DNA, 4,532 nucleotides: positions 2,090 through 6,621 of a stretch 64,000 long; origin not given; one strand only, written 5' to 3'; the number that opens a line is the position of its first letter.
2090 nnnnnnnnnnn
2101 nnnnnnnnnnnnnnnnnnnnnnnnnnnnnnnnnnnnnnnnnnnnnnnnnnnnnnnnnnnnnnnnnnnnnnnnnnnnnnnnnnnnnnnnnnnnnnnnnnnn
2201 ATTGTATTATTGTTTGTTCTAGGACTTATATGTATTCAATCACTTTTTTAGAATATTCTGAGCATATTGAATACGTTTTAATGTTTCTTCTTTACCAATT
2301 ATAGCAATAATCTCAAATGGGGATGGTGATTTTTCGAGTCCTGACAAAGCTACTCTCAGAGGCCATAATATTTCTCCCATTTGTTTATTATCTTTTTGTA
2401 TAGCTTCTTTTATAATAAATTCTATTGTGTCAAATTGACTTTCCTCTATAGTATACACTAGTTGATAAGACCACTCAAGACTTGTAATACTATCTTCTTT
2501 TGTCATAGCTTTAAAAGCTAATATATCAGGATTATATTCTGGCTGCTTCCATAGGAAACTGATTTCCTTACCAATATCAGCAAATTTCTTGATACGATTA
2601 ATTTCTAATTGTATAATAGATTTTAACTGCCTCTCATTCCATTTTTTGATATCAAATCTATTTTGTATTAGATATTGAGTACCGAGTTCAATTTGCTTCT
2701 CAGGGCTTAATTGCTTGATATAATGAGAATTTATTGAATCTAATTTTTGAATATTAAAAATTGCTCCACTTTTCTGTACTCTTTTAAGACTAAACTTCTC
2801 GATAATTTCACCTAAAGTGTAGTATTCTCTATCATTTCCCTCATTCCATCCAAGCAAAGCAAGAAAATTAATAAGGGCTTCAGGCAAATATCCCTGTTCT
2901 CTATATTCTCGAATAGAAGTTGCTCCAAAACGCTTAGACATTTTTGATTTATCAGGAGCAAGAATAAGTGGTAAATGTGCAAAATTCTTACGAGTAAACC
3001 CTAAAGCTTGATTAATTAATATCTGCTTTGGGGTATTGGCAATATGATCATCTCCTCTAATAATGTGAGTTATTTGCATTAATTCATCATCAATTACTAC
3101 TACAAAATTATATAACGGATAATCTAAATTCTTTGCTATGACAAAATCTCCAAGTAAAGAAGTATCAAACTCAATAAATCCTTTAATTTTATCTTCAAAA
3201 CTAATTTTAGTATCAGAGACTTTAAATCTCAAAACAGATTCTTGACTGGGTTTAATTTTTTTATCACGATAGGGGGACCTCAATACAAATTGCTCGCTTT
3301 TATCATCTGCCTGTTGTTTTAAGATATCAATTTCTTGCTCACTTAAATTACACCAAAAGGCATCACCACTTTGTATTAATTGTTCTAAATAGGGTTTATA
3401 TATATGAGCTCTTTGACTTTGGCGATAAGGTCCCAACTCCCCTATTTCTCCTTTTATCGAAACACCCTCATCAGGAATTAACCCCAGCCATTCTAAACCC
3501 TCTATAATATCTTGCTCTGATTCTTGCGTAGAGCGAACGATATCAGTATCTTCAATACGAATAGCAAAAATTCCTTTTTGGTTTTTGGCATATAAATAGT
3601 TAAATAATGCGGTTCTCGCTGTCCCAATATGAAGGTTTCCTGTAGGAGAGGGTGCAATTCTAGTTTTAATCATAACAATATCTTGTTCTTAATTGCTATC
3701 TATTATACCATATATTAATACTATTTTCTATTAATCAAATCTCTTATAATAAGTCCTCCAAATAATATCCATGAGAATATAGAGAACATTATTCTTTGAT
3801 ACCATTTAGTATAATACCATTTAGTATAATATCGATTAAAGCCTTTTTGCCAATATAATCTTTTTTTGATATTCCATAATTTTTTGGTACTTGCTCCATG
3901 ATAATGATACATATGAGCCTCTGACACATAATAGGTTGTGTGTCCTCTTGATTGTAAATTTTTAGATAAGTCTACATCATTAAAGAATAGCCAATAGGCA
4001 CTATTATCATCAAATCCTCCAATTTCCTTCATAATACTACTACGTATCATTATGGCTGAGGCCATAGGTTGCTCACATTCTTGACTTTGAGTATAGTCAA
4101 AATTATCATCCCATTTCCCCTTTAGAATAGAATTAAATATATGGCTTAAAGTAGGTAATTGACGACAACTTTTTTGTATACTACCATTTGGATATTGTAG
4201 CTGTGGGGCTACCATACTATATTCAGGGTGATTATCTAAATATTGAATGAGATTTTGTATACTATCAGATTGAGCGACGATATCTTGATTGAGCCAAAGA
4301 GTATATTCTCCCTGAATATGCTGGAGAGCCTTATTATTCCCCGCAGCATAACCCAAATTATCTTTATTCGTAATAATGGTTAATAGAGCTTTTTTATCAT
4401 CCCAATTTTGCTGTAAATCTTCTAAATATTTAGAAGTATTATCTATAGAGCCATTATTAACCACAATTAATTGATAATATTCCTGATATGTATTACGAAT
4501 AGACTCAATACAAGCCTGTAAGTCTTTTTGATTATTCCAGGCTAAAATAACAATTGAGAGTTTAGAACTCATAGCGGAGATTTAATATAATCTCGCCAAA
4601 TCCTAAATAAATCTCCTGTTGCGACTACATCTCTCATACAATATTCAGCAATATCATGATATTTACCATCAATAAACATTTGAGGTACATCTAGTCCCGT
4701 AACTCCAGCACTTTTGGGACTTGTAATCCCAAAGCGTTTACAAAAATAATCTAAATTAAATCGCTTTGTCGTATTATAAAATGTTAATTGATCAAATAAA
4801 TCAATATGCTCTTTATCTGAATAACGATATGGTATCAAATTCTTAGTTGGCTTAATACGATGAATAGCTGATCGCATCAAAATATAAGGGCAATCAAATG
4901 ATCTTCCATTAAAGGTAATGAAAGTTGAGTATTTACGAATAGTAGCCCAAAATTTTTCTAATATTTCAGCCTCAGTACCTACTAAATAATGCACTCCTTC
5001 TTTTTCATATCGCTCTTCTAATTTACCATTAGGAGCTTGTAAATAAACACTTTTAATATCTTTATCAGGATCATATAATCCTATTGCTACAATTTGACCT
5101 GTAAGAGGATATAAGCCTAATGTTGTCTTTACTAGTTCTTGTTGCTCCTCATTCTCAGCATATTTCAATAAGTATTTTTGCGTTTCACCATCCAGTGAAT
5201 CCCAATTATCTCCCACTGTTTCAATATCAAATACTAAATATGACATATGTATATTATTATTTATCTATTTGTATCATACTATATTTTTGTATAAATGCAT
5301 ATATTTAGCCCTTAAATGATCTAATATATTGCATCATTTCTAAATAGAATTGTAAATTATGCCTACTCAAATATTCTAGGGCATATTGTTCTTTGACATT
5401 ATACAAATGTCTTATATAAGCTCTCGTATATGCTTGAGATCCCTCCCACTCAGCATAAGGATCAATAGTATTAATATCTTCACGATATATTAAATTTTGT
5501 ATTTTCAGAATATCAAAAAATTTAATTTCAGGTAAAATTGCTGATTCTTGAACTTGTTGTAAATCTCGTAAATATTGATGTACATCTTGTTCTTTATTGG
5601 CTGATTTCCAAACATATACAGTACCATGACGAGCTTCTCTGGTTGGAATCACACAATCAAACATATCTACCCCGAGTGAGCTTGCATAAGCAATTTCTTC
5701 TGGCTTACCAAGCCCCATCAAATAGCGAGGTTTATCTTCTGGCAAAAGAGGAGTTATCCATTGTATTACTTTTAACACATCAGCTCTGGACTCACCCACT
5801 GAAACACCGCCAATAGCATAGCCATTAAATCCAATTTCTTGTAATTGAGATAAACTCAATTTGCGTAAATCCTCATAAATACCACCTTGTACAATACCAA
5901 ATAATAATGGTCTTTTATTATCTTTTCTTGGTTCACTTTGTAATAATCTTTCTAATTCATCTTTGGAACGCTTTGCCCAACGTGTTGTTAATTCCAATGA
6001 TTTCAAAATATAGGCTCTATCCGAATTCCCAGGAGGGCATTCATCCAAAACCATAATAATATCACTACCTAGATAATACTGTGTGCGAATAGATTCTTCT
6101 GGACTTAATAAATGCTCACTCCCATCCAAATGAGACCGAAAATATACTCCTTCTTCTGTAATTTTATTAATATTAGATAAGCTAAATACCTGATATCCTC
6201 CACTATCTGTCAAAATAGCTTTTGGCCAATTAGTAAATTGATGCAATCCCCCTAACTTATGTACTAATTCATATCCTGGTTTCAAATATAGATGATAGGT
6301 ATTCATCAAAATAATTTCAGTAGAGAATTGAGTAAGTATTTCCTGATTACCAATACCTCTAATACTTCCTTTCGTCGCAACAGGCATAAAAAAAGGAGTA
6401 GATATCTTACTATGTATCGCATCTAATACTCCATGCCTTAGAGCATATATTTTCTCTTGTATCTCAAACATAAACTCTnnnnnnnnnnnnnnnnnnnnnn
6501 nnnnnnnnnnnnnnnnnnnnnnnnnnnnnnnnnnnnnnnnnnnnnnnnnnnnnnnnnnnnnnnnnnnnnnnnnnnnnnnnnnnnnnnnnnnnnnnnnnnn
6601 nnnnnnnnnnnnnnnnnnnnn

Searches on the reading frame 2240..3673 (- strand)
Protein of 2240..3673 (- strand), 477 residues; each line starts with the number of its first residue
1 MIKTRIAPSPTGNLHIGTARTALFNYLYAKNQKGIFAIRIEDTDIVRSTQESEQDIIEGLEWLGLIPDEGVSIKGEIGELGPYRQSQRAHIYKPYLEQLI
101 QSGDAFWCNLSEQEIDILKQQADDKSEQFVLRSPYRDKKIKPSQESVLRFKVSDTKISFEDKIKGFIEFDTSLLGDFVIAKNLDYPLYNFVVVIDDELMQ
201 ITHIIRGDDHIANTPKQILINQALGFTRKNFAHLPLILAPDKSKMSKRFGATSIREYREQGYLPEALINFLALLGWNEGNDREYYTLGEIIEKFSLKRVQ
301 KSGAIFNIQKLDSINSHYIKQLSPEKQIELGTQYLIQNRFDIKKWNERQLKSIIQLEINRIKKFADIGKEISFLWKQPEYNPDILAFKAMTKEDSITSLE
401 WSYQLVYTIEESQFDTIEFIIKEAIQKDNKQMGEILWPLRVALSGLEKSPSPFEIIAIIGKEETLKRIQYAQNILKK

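Call 45: search_protein_families(library=pfam, proteins=[window:2240-3673:-], max_evalue=0.00001)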
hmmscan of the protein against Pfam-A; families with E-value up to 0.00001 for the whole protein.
window:2240-3673:- (477 aa): 2 families
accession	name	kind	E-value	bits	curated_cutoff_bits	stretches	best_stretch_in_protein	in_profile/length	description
PF00749.27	tRNA-synt_1c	-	1.7e-89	300.3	23.4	1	2-312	2-313/314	tRNA synthetases class I (E and Q), catalytic domain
PF19269.4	Anticodon_2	-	4e-27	95.8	23.6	1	344-471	8-140/141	Anticodon binding domain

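Call 49: search_protein_families(library=ncbifam, proteins=[window:2240-3673:-], max_evalue=0.00001)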
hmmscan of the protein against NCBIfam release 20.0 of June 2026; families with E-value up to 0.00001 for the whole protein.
window:2240-3673:- (477 aa): 10 families
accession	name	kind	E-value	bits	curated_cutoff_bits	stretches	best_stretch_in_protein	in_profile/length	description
TIGR00464.1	gltX_bact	equivalog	4.4e-145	484.2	289.95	1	2-473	2-466/470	glutamate--tRNA ligase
TIGR03838.1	queuosine_YadB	equivalog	1.4e-62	211.6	276.7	1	4-267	3-252/272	tRNA glutamyl-Q(34) synthetase GluQRS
NF004314.0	PRK05710.1-3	equivalog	2.2e-56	191.4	256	1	4-302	9-290/297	tRNA glutamyl-Q(34) synthetase GluQRS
NF004315.1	PRK05710.1-4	equivalog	6.4e-52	176.6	250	1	4-269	1-272/274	tRNA glutamyl-Q(34) synthetase GluQRS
NF004313.0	PRK05710.1-2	equivalog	4.8e-44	150.7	380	1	4-267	7-264/299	tRNA glutamyl-Q(34) synthetase GluQRS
NF004312.0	PRK05710.1-1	equivalog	5e-39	134.5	453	1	5-306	17-298/306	tRNA glutamyl-Q(34) synthetase GluQRS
NF003169.0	PRK04156.1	equivalog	1.3e-35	123.1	516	1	2-236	102-331/567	glutamate--tRNA ligase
TIGR00463.1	gltX_arch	equivalog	2.6e-32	112.1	401.75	1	4-237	96-322/560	glutamate--tRNA ligase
TIGR00440.1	glnS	equivalog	9.8e-15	54.4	425.8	1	2-141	1-125/524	glutamine--tRNA ligase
NF011291.0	PRK14703.1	equivalog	1.5e-13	49.9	681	1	2-151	32-166/769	glutamine--tRNA ligase/YqeY domain fusion protein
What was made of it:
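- The window's GluRS scores 484 bits against a cutoff of 290 (call 49).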

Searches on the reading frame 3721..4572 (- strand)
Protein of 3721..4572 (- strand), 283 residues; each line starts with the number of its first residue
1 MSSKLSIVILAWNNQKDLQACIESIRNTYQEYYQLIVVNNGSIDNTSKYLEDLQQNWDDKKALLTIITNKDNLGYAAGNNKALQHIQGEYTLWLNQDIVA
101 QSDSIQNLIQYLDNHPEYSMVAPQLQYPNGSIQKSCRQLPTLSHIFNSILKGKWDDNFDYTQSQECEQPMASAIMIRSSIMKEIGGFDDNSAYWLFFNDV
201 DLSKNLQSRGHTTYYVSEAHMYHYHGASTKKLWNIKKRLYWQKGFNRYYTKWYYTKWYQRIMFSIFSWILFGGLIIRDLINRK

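Call 45: search_protein_families(library=pfam, proteins=[window:3721-4572:-], max_evalue=0.00001)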
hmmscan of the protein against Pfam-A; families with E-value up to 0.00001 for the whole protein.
window:3721-4572:- (283 aa): 3 families
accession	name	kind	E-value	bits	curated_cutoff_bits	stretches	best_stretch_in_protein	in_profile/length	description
PF00535.33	Glycos_transf_2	-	4.5e-24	85.7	23.3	1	6-148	1-139/168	Glycosyl transferase family 2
PF13641.12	Glyco_tranf_2_3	-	5.4e-14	53.2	27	1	5-238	3-226/230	Glycosyltransferase like family 2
PF10111.15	Glyco_tranf_2_2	-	1e-07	32.2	27.3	1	6-190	1-184/276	Glycosyltransferase like family 2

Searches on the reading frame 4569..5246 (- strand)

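Call 45: search_protein_families(library=pfam, proteins=[window:4569-5246:-], max_evalue=0.00001)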
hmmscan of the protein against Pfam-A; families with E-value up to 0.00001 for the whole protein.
window:4569-5246:- (225 aa): 3 families
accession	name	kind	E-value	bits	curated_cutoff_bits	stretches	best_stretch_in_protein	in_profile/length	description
PF10108.15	DNA_pol_B_exo2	-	1.4e-22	80.8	24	1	91-210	36-166/213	Predicted 3'-5' exonuclease related to the exonuclease domain of PolB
PF13482.12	RNase_H_2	-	3.4e-11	43.8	22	1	42-215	7-162/165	RNase_H superfamily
PF03104.25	DNA_pol_B_exo1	-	3.6e-07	30.3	23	1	87-135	138-188/242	DNA polymerase family B, exonuclease domain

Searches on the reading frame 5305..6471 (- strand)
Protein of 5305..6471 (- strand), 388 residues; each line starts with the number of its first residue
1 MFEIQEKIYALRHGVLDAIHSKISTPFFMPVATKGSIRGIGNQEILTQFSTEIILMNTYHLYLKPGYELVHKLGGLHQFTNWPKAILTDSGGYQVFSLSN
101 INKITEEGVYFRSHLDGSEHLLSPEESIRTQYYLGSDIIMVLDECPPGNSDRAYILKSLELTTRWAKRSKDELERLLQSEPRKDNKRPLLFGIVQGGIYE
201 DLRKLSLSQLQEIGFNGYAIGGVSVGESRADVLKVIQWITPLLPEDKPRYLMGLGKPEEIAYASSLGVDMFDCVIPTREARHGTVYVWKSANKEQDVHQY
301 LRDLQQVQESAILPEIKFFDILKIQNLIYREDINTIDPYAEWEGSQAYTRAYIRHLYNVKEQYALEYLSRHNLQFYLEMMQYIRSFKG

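Call 45: search_protein_families(library=pfam, proteins=[window:5305-6471:-], max_evalue=0.00001)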
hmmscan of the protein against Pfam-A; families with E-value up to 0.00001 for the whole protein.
window:5305-6471:- (388 aa): 1 family
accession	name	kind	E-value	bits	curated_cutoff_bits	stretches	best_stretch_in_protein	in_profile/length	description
PF01702.25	TGT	-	2e-125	419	26.3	1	12-384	4-336/357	Queuine tRNA-ribosyltransferase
